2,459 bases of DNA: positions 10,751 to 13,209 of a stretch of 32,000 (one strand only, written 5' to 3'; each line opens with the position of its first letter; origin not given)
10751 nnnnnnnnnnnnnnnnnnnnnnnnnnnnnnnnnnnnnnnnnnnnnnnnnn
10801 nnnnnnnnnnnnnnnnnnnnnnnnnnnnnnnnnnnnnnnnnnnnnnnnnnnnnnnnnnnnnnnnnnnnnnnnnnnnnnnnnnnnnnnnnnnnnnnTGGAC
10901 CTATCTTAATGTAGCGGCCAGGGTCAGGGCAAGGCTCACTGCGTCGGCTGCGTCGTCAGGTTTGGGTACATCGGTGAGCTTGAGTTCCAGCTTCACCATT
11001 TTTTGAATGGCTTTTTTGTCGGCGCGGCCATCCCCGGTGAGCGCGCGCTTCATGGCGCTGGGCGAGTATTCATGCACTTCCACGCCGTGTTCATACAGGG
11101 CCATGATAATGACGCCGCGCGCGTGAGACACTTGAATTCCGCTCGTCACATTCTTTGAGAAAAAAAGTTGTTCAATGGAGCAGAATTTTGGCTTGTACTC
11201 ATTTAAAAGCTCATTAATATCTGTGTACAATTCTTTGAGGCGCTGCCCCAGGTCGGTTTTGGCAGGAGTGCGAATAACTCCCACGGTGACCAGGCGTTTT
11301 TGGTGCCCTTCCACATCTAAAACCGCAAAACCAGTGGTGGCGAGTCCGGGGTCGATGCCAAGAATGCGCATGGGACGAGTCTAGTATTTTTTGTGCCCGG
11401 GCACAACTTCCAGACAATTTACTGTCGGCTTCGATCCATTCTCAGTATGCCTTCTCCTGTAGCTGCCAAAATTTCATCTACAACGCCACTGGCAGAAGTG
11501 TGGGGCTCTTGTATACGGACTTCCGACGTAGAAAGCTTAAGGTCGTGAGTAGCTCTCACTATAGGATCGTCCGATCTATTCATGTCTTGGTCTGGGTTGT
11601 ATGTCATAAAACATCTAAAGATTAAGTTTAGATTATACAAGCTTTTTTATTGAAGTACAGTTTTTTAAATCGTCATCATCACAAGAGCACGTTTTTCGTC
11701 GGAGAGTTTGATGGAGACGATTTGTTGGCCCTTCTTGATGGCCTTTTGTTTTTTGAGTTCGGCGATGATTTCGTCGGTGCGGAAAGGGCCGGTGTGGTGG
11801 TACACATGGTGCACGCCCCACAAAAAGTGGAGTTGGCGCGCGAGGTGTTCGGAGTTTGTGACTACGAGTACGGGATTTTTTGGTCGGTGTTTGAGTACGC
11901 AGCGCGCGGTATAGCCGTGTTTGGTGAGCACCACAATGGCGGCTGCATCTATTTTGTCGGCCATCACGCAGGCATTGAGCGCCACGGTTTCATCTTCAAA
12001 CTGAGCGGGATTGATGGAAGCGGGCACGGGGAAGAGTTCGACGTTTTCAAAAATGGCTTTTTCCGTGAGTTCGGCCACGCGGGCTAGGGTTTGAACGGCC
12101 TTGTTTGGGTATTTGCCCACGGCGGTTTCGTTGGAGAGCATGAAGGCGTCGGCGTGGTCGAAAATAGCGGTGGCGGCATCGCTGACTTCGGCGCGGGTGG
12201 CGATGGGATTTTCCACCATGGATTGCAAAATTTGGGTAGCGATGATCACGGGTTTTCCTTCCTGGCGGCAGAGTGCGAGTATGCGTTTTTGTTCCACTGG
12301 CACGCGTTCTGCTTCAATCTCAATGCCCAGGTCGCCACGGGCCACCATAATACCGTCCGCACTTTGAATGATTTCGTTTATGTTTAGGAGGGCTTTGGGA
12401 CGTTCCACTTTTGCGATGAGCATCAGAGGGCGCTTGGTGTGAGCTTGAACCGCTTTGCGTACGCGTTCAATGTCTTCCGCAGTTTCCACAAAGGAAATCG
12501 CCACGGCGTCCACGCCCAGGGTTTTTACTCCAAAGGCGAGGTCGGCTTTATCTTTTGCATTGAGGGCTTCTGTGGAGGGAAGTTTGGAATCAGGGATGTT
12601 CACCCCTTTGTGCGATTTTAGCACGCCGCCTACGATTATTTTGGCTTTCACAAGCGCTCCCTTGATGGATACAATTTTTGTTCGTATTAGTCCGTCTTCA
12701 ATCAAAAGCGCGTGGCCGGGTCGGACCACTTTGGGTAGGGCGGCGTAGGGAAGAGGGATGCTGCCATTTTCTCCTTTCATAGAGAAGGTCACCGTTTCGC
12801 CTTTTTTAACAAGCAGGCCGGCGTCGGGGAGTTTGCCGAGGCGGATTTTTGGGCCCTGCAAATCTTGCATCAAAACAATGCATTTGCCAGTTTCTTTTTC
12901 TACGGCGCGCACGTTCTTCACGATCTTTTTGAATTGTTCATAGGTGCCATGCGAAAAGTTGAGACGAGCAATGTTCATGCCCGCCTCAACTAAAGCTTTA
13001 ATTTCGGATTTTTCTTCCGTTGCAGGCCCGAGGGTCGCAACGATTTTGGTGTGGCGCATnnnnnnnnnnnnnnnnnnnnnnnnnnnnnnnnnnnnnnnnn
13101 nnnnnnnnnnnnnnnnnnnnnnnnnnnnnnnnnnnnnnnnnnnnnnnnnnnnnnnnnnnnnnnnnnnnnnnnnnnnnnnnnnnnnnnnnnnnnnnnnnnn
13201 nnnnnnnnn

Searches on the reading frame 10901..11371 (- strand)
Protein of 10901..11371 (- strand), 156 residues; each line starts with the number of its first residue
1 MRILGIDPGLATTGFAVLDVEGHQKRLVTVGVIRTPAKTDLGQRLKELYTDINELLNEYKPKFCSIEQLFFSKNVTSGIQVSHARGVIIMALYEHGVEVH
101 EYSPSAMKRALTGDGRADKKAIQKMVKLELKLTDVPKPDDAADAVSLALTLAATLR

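Call 6: search_protein_families(library=pfam, proteins=[window:10901-11371:-], max_evalue=0.01)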
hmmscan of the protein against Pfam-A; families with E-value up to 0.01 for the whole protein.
window:10901-11371:- (156 aa): 2 families
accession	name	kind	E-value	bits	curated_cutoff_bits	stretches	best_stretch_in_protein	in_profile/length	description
PF02075.23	RuvC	-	3.6e-48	163.7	22.2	1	3-150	1-147/148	Crossover junction endodeoxyribonuclease RuvC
PF04312.18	DUF460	-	0.0034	17.5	28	1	3-25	33-54/135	Protein of unknown function (DUF460)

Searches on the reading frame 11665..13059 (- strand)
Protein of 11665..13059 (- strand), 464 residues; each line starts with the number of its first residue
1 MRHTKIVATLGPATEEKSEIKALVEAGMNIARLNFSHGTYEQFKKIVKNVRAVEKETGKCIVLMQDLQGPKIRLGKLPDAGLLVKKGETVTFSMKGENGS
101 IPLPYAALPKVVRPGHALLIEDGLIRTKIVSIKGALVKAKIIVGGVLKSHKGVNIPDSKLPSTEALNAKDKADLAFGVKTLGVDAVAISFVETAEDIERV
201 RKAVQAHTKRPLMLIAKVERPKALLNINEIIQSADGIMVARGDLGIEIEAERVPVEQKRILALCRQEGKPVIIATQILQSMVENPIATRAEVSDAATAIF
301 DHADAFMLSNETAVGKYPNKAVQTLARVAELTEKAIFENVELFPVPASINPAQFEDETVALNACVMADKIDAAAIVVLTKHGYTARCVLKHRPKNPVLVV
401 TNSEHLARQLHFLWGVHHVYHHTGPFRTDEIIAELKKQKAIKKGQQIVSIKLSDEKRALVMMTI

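Call 6: search_protein_families(library=pfam, proteins=[window:11665-13059:-], max_evalue=0.01)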
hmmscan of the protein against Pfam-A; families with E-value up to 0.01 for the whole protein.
window:11665-13059:- (464 aa): 3 families
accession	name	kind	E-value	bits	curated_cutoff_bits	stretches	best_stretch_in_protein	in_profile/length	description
PF00224.27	PK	-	1.9e-103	346.5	30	1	1-322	1-328/328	Pyruvate kinase, barrel domain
PF02887.21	PK_C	-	1.4e-23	83.6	28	1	357-451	1-98/114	Pyruvate kinase, alpha/beta domain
PF03328.21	HpcH_HpaI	-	8.5e-07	28.9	25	1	172-265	76-175/221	HpcH/HpaI aldolase/citrate lyase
